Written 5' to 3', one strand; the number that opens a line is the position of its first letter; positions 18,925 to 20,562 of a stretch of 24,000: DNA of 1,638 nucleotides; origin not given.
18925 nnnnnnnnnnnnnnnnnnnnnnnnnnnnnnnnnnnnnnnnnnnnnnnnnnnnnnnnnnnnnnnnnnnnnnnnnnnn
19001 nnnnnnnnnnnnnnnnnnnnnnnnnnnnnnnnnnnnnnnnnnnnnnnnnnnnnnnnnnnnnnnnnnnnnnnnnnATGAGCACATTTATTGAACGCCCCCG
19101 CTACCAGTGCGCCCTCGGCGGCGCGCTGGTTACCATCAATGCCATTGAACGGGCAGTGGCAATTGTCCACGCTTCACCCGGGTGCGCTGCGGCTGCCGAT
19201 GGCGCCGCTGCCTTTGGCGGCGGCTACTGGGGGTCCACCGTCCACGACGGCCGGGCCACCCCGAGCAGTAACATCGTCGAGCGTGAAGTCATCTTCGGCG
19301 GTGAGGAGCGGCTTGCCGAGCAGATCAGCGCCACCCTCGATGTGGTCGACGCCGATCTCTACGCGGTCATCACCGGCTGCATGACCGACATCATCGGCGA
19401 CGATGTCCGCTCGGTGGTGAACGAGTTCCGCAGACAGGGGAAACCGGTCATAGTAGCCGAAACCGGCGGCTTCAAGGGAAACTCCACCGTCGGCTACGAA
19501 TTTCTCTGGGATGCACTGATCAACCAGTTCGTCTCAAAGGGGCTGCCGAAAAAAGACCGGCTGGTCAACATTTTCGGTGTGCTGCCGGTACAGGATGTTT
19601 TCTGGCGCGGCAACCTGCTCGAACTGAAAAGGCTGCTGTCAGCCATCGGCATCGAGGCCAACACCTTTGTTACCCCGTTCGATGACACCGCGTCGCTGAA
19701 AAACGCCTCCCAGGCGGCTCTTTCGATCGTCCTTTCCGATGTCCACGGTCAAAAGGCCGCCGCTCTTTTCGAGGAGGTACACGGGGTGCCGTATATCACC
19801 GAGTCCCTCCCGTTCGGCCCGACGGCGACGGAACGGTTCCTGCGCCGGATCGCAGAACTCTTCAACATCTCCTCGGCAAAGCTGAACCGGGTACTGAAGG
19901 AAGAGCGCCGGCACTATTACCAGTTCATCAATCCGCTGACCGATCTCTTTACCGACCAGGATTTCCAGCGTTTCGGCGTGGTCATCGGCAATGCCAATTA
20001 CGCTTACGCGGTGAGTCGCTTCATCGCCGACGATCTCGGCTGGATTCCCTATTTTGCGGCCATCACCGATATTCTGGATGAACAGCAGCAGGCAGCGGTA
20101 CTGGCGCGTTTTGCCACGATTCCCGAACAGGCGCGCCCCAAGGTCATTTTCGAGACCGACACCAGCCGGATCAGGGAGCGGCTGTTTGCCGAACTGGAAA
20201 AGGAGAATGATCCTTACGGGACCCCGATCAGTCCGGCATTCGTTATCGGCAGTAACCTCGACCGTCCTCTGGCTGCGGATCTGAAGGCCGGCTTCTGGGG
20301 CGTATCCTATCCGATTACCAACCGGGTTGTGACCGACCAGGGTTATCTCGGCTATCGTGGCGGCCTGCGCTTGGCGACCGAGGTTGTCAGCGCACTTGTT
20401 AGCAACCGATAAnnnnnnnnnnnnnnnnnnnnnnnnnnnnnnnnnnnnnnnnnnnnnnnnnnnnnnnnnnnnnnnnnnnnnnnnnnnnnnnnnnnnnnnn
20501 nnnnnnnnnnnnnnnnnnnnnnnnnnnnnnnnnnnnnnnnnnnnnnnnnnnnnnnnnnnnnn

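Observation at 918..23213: System-level hypothesis: a SAM/methionine-responsive regulon coupling nitrogenase-like reductases, methyltransferases and sulfur/selenium activation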

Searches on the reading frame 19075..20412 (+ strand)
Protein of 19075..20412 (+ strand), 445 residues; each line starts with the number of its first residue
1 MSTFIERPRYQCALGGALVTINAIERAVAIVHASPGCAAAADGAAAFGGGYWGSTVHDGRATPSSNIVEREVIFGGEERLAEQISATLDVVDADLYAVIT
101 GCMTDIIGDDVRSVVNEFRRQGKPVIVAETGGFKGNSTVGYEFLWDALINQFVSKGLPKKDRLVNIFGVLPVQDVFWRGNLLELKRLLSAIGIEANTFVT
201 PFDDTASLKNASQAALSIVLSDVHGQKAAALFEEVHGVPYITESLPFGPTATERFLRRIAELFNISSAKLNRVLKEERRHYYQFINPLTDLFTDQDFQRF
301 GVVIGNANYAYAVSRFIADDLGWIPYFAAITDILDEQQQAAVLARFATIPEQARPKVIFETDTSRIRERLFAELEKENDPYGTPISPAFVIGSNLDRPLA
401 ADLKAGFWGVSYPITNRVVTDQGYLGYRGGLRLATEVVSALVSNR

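Call 8: search_protein_families(library=pfam, proteins=[window:19075-20412:+])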
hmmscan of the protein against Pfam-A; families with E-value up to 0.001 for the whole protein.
window:19075-20412:+ (445 aa): 1 family
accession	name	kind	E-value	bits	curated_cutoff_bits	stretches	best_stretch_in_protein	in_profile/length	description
PF00148.24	Oxidored_nitro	-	3.5e-67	227.5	28.6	1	12-441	1-398/399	Nitrogenase component 1 type Oxidoreductase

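Call 21: find_encoding_contigs(protein=window:19075-20412:+, flank=10000, max_places=6)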
Protein window:19075-20412:+ (445 aa): 3 contigs read that carry it; 1 place shown.
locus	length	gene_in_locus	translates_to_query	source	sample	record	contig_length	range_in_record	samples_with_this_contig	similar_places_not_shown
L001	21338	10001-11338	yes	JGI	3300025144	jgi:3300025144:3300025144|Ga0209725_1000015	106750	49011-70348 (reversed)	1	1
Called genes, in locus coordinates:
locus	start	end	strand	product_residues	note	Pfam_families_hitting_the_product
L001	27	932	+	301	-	PF00892:EamA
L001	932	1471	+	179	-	PF14512:TM1586_NiRdase (faint), PF00881:Nitroreductase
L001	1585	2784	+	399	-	PF00266:Aminotran_5, PF00155:Aminotran_1_2 (weak), PF01212:Beta_elim_lyase, PF01041:DegT_DnrJ_EryC1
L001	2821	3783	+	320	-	PF00586:AIRS, PF02769:AIRS_C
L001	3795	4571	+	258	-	PF01925:TauE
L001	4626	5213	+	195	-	PF02417:Chromate_transp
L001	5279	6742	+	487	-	PF01053:Cys_Met_Meta_PP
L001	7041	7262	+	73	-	PF01106:NifU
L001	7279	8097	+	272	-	PF01135:PCMT (weak), PF01209:Ubie_methyltran, PF13489:Methyltransf_23, PF08241:Methyltransf_11, PF08242:Methyltransf_12, PF13649:Methyltransf_25, PF13847:Methyltransf_31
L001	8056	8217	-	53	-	-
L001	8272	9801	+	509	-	PF00148:Oxidored_nitro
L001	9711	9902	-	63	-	-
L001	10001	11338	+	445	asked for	PF00148:Oxidored_nitro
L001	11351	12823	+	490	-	PF00148:Oxidored_nitro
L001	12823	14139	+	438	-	PF00148:Oxidored_nitro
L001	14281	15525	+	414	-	PF07690:MFS_1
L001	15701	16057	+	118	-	PF00462:Glutaredoxin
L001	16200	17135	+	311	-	-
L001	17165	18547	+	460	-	-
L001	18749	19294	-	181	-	-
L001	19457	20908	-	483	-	PF05573:NosL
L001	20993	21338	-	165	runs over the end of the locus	-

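Call 51: search_protein_families(library=ncbifam, proteins=[window:19075-20412:+], max_evalue=0.00001)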
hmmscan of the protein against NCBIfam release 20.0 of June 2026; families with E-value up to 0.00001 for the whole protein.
window:19075-20412:+ (445 aa): 18 families
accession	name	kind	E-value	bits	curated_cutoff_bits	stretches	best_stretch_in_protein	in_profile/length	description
TIGR01283.1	nifE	equivalog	5.1e-29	101.2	505.1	1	11-286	44-319/459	nitrogenase iron-molybdenum cofactor biosynthesis protein NifE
TIGR01286.1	nifK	equivalog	1.3e-26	93.1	427.3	1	8-442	65-495/516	nitrogenase molybdenum-iron protein subunit beta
TIGR01862.1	N2-ase-Ialpha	subfamily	4.5e-25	88.2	486.05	1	12-282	36-306/444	nitrogenase component I subunit alpha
TIGR01278.1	DPOR_BchB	equivalog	2.2e-23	82.9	490.35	1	65-323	57-316/512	ferredoxin:protochlorophyllide reductase (ATP-dependent) subunit B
NF011047.0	PRK14477.1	equivalog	2.5e-22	78.6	1229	1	11-276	35-294/917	bifunctional nitrogenase iron-molybdenum cofactor biosynthesis protein NifEN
NF002789.0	PRK02910.1-3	equivalog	6.9e-21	74.7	509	1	67-438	59-422/535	ferredoxin:protochlorophyllide reductase (ATP-dependent) subunit B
TIGR01282.1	nifD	equivalog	1.3e-20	73.6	653.55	1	12-286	50-327/466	nitrogenase molybdenum-iron protein alpha chain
TIGR01284.1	alt_nitrog_alph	subfamily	8.8e-18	64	512.8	1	11-322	45-349/457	nitrogenase subunit alpha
TIGR02932.1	vnfK_nitrog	equivalog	1.9e-17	63.2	873.95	1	7-442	11-441/457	V-containing nitrogenase subunit beta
TIGR02014.1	BchZ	equivalog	4.7e-14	52.2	529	1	65-374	59-349/468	chlorophyllide a reductase subunit Z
TIGR02931.1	anfK_nitrog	equivalog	1.5e-13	50.3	853.85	1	8-438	15-441/461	Fe-only nitrogenase subunit beta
TIGR01860.1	VNFD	equivalog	3.6e-12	45.7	823.1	1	12-284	48-317/461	nitrogenase vanadium-iron protein, alpha chain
TIGR01285.1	nifN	equivalog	5.6e-11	42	326.8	1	16-195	22-198/433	nitrogenase iron-molybdenum cofactor biosynthesis protein NifN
TIGR03282.1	methan_mark_13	equivalog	1.4e-09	37.4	268.4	1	16-140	9-122/352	Ni-sirohydrochlorin a,c-diamide reductive cyclase catalytic subunit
TIGR01279.1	DPOR_bchN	equivalog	3.3e-09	36.1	419.95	1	78-275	70-259/407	ferredoxin:protochlorophyllide reductase (ATP-dependent) subunit N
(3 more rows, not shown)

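Call 53: search_solved_structures(query=window:19075-20412:+, max_evalue=1e-10)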
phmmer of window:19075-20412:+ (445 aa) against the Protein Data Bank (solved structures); distinct sequences matched with E-value up to 1e-10: 22.
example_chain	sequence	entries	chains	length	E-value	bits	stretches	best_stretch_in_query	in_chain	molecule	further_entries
9d9u_C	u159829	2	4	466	4.9e-80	272.8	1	4-443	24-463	Nitrogenase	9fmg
9i0g_A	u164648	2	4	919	1.2e-23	86.9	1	10-272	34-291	Nitrogenase iron-molybdenum cofactor biosynthesis protein NifE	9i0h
9p1x_A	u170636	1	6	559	5.9e-18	68.2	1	12-285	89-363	Nitrogenase protein alpha chain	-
5cx1_B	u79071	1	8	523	2.3e-17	66.3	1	8-442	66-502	Nitrogenase molybdenum-iron protein beta chain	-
11ne_B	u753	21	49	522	7.3e-17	64.6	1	8-442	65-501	Nitrogenase molybdenum-iron protein beta chain | NITROGENASE MOLYBDENUM-IRON PROTEIN | NITROGENASE MOLYBDENUM IRON PROTEIN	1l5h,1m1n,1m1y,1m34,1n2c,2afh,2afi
10zm_D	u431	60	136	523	7.4e-17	64.6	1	8-442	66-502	Nitrogenase molybdenum-iron protein beta chain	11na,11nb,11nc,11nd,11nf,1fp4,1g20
6o7l_B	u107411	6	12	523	7.4e-17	64.6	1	8-442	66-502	Nitrogenase molybdenum-iron protein beta chain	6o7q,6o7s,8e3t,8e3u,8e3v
6o7m_B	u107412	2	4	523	8.5e-17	64.4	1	8-442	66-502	Nitrogenase molybdenum-iron protein beta chain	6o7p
6o7n_B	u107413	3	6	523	8.5e-17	64.4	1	8-442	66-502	Nitrogenase molybdenum-iron protein beta chain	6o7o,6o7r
4xpi_B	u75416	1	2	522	1e-16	64.1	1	8-442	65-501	Nitrogenase molybdenum-iron protein beta chain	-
10zk_B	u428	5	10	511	2.8e-16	62.7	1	7-198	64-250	Nitrogenase FeMo beta subunit protein NifK | Nitrogenase MoFe protein beta subunit NifK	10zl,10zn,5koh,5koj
9hbn_B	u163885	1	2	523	6.6e-16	61.5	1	8-201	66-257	MoFe nitrogenase subunit K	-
8p8g_B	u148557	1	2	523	9e-16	61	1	8-442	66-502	Nitrogenase molybdenum-iron protein beta chain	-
9d9u_A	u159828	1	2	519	1.6e-15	60.2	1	25-264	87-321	Nitrogenase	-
9fmg_A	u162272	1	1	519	1.6e-15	60.2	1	25-264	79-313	Nitrogenase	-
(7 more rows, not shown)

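Call 69: search_protein_families(library=pfam, proteins=[L001:16194-17135:+, L001:17165-18547:+], max_evalue=0.001)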
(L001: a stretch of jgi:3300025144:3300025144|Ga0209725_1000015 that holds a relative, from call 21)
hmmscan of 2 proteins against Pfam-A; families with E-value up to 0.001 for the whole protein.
L001:16194-17135:+ (313 aa): 0 families

L001:17165-18547:+ (460 aa): 0 families

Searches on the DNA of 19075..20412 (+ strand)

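Call 62: search_rna_families(sources=[L001, L002, L003, L006, L128, L106, L042], threshold=gathering)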
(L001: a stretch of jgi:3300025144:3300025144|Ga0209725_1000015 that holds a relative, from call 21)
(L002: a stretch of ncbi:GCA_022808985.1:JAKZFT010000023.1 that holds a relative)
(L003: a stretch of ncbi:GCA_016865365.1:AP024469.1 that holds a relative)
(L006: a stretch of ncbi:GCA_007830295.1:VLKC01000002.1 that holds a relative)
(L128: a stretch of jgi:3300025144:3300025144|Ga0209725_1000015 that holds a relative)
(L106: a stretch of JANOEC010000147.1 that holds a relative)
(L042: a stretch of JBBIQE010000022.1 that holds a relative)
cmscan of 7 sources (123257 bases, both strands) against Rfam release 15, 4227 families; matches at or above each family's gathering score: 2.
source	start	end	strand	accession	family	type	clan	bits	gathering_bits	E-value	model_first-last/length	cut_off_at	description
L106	1180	1353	-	RF02001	group-II-D1D4-3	Intron;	CL00102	82.2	32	1.3e-14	1-170/170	no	Group II catalytic intron D1-D4-3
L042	6430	6561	-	RF00162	SAM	Cis-reg; riboswitch;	CL00012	77.8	44.4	2.7e-16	1-108/108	no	SAM riboswitch aptamer (S box leader)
